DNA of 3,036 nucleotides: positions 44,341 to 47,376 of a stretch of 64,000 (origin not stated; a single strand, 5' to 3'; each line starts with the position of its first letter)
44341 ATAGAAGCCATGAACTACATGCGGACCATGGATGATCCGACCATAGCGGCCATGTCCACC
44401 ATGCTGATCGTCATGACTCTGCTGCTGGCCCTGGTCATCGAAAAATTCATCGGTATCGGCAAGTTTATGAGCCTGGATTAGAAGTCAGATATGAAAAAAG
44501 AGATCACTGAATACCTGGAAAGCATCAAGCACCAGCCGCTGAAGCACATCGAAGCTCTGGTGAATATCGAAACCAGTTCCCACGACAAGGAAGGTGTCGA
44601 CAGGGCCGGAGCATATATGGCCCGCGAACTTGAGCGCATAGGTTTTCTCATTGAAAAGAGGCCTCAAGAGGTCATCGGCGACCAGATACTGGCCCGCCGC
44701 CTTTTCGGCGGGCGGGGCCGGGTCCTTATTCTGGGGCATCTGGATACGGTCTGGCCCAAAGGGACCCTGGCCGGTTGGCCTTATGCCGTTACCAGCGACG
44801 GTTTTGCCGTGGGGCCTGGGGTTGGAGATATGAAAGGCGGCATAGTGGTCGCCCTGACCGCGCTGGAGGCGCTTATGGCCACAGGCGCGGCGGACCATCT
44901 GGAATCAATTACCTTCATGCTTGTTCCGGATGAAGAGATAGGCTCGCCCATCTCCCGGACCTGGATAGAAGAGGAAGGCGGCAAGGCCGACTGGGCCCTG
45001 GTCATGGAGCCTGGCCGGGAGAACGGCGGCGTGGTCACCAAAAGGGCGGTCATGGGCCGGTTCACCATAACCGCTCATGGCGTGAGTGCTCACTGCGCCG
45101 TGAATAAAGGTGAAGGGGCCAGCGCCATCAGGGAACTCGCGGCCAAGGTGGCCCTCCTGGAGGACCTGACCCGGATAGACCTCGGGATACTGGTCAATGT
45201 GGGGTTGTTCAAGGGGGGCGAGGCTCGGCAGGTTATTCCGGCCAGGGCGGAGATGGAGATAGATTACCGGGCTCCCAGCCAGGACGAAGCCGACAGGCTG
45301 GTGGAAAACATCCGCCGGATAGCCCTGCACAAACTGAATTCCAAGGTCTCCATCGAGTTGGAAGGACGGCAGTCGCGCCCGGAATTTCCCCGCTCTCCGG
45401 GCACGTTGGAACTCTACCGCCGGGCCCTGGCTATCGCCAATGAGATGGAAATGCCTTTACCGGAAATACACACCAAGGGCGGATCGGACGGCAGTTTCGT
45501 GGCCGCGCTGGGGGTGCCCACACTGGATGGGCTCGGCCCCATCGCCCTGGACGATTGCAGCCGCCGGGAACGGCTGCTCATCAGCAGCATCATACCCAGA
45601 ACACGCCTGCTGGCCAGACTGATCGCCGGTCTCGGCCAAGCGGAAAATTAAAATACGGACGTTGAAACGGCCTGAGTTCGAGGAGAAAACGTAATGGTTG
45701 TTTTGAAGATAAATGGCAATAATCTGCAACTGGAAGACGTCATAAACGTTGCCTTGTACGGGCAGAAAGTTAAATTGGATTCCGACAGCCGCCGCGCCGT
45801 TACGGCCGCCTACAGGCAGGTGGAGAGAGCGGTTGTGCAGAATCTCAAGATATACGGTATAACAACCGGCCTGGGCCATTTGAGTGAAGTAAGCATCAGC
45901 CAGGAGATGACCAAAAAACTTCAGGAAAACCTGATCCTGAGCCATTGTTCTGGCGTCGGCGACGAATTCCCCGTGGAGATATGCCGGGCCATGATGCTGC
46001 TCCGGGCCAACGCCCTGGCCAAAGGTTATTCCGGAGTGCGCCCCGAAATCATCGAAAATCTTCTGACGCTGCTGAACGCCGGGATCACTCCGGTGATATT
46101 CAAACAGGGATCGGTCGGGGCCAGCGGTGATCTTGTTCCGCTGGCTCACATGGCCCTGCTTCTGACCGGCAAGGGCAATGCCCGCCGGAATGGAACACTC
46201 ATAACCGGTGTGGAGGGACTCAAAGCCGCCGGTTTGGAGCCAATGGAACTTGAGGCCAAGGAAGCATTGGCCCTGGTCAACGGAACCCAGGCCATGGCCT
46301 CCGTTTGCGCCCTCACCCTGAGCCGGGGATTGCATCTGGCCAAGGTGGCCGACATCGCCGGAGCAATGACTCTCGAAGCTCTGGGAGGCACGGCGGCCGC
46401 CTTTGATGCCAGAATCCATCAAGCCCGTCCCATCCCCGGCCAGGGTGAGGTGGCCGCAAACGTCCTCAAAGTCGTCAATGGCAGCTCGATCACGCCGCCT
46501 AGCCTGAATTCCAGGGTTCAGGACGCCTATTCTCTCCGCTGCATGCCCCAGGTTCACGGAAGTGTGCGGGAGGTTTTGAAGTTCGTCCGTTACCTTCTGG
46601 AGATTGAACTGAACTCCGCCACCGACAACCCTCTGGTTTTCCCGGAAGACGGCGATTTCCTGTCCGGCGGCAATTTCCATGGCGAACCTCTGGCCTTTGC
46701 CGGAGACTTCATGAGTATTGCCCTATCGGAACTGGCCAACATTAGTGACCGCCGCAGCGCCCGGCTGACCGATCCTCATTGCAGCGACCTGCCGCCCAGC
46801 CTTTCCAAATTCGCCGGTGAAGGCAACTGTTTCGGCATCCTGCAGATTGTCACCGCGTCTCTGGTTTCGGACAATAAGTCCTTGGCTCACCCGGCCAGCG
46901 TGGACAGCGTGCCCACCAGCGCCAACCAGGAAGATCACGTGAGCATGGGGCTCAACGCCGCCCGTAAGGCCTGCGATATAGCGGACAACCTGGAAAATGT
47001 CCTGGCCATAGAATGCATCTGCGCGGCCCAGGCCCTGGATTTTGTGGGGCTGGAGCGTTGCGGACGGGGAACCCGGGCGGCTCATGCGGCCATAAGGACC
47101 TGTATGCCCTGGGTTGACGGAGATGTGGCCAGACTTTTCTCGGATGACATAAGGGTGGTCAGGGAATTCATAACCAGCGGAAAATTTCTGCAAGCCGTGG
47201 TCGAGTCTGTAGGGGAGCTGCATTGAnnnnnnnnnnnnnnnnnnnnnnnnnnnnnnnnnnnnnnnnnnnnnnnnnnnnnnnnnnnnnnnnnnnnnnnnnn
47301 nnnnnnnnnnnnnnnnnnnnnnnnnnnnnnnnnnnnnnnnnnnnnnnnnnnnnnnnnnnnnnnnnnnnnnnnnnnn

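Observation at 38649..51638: Eleven-gene hut operon without a recognisable formiminoglutamate step, but with importer, M20 hydrolase, amidase pair and an MttB methyltransferase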

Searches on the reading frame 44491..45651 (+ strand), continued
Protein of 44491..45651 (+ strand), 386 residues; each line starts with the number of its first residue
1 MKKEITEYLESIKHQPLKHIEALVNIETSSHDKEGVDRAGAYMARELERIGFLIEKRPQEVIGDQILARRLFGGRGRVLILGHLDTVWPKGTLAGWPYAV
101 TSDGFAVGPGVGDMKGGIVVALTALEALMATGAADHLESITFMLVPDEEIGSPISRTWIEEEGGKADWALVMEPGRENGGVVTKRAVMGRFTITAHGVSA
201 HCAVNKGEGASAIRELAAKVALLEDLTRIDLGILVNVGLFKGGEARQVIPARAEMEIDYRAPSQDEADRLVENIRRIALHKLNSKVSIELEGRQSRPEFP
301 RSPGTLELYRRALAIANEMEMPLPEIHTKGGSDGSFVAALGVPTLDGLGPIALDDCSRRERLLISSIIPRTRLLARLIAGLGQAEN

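Call 113: search_solved_structures(query=window:44491-45648:+, max_evalue=1e-30, show_alignments=1)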
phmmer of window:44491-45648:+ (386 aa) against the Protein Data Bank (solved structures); distinct sequences matched with E-value up to 1e-30: 3.
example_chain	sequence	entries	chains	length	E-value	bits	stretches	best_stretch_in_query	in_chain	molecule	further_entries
1cg2_A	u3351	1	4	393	2.7e-40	141.6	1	17-383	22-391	CARBOXYPEPTIDASE G2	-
6xj5_A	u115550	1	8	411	3.8e-40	141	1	17-383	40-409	Carboxypeptidase G2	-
7m6u_A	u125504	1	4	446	1.2e-36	129.5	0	61-383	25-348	Carboxypeptidase G2 circular permuation pro-domain fusion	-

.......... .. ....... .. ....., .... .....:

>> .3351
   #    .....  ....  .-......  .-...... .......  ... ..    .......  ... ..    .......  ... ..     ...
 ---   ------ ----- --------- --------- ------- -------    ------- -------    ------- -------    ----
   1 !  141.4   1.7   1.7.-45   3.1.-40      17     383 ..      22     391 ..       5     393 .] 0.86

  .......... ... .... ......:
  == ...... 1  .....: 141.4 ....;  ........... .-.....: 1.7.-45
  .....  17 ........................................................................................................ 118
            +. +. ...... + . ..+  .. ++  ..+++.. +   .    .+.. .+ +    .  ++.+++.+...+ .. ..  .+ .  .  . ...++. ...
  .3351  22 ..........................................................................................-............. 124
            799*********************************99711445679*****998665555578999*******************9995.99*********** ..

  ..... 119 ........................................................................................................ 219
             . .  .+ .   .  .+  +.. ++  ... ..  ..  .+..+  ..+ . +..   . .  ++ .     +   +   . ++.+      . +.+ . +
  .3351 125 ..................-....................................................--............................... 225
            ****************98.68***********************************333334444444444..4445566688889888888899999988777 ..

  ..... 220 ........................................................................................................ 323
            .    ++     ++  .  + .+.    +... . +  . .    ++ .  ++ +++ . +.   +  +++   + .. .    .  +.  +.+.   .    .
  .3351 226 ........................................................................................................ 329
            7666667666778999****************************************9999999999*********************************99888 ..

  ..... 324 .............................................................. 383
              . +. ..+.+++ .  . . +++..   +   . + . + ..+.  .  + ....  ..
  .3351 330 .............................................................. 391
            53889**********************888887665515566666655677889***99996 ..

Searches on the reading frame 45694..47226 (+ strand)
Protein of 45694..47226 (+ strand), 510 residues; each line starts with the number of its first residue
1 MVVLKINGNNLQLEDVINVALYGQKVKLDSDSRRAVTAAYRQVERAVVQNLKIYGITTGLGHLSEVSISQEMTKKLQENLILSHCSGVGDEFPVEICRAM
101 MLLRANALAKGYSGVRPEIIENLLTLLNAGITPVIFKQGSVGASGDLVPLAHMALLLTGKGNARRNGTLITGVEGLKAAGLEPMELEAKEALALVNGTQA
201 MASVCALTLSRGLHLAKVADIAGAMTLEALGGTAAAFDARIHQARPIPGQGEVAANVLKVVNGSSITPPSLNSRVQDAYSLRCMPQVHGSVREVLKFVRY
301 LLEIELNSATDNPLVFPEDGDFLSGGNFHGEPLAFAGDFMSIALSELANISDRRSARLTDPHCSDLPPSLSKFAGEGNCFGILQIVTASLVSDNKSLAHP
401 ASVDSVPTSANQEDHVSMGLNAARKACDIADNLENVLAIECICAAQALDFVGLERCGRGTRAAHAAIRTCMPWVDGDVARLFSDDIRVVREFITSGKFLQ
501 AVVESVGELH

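Call 3: search_protein_families(library=pfam, proteins=[window:45694-47226:+])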
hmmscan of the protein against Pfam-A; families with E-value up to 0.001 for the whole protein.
window:45694-47226:+ (510 aa): 1 family
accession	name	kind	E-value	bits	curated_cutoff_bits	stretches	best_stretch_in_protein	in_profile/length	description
PF00221.24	Lyase_aromatic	-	6e-182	605.9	27.3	1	11-468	1-465/466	Aromatic amino acid lyase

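Call 4: search_protein_families(library=ncbifam, proteins=[window:45694-47226:+])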
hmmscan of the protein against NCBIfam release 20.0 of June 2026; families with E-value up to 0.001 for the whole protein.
window:45694-47226:+ (510 aa): 8 families
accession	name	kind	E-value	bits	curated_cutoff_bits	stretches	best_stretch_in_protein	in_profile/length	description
NF006871.0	PRK09367.1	subfamily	2.5e-188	626.8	524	1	3-502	3-501/505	histidine ammonia-lyase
TIGR01225.1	hutH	equivalog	1.3e-183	611.1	539.15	1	5-504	2-500/506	histidine ammonia-lyase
TIGR03832.1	Tyr_2_3_mutase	equivalog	4.6e-119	398.2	501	1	6-491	1-505/507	tyrosine 2,3-aminomutase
TIGR04475.1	Phe_D_beta_mut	equivalog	5e-113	378.5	800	1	6-479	4-497/510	phenylalanine aminomutase (D-beta-phenylalanine forming)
NF053541.1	FlxA_rubin_TAL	equivalog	1.4e-93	314.1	700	1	11-493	1-496/498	flexirubin biosynthesis tyrosine ammonia-lyase FlxA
NF041222.1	BagA_FevW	exception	7.7e-89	298.7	1000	1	5-503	2-524/529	bagremycin/ferroverdin biosynthesis tyrosine ammonia-lyase BagA/FevW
TIGR01226.1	phe_am_lyase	equivalog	6.6e-80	269.3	519.15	1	4-455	33-505/680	phenylalanine ammonia-lyase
TIGR04473.1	taxol_Phe_23mut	exception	2e-47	161.9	1250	1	24-455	49-501/687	phenylalanine aminomutase (L-beta-phenylalanine forming)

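Call 46: search_solved_structures(query=window:45694-47226:+, max_evalue=1e-60, show_alignments=3)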
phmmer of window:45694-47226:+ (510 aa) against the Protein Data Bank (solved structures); distinct sequences matched with E-value up to 1e-60: 17.
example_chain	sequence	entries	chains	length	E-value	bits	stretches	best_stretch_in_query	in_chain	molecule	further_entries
1gkm_B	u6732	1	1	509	3.3e-110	372.5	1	24-498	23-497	Histidine ammonia-lyase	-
1gkj_A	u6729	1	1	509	1.2e-109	370.5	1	24-498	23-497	HISTIDINE AMMONIA-LYASE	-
7tqr_A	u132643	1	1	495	2e-109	369.9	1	4-501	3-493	Probable histidine ammonia-lyase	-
1gk3_A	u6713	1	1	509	4.9e-109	368.6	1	24-498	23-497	HISTIDINE AMMONIA-LYASE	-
1eb4_A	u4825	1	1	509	5.8e-109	368.3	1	24-498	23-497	HISTIDINE AMMONIA-LYASE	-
1gk2_A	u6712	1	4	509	7.7e-109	367.9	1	24-498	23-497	HISTIDINE AMMONIA-LYASE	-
1b8f_A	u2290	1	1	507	1.9e-106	360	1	24-498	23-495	Histidine ammonia-lyase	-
6v6h_A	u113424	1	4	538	1.6e-98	333.9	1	23-502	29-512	Histidine ammonia-lyase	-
2rjr_A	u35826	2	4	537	5.6e-92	312.3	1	3-504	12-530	Tyrosine aminomutase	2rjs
2ohy_A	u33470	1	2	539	5.6e-92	312.3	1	3-504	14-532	Tyrosine aminomutase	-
2qve_A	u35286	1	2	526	1.1e-91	311.4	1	5-504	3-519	Tyrosine Aminomutase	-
3kdy_A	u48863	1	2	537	1.2e-91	311.2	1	3-504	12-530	Histidine ammonia-lyase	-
3kdz_A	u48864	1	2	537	1.9e-91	310.6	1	3-504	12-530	Histidine ammonia-lyase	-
3unv_A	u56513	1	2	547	5.4e-72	246.4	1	7-490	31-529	AdmH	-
2o6y_A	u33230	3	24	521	7.8e-70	239.3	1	11-462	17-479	Putative histidine ammonia-lyase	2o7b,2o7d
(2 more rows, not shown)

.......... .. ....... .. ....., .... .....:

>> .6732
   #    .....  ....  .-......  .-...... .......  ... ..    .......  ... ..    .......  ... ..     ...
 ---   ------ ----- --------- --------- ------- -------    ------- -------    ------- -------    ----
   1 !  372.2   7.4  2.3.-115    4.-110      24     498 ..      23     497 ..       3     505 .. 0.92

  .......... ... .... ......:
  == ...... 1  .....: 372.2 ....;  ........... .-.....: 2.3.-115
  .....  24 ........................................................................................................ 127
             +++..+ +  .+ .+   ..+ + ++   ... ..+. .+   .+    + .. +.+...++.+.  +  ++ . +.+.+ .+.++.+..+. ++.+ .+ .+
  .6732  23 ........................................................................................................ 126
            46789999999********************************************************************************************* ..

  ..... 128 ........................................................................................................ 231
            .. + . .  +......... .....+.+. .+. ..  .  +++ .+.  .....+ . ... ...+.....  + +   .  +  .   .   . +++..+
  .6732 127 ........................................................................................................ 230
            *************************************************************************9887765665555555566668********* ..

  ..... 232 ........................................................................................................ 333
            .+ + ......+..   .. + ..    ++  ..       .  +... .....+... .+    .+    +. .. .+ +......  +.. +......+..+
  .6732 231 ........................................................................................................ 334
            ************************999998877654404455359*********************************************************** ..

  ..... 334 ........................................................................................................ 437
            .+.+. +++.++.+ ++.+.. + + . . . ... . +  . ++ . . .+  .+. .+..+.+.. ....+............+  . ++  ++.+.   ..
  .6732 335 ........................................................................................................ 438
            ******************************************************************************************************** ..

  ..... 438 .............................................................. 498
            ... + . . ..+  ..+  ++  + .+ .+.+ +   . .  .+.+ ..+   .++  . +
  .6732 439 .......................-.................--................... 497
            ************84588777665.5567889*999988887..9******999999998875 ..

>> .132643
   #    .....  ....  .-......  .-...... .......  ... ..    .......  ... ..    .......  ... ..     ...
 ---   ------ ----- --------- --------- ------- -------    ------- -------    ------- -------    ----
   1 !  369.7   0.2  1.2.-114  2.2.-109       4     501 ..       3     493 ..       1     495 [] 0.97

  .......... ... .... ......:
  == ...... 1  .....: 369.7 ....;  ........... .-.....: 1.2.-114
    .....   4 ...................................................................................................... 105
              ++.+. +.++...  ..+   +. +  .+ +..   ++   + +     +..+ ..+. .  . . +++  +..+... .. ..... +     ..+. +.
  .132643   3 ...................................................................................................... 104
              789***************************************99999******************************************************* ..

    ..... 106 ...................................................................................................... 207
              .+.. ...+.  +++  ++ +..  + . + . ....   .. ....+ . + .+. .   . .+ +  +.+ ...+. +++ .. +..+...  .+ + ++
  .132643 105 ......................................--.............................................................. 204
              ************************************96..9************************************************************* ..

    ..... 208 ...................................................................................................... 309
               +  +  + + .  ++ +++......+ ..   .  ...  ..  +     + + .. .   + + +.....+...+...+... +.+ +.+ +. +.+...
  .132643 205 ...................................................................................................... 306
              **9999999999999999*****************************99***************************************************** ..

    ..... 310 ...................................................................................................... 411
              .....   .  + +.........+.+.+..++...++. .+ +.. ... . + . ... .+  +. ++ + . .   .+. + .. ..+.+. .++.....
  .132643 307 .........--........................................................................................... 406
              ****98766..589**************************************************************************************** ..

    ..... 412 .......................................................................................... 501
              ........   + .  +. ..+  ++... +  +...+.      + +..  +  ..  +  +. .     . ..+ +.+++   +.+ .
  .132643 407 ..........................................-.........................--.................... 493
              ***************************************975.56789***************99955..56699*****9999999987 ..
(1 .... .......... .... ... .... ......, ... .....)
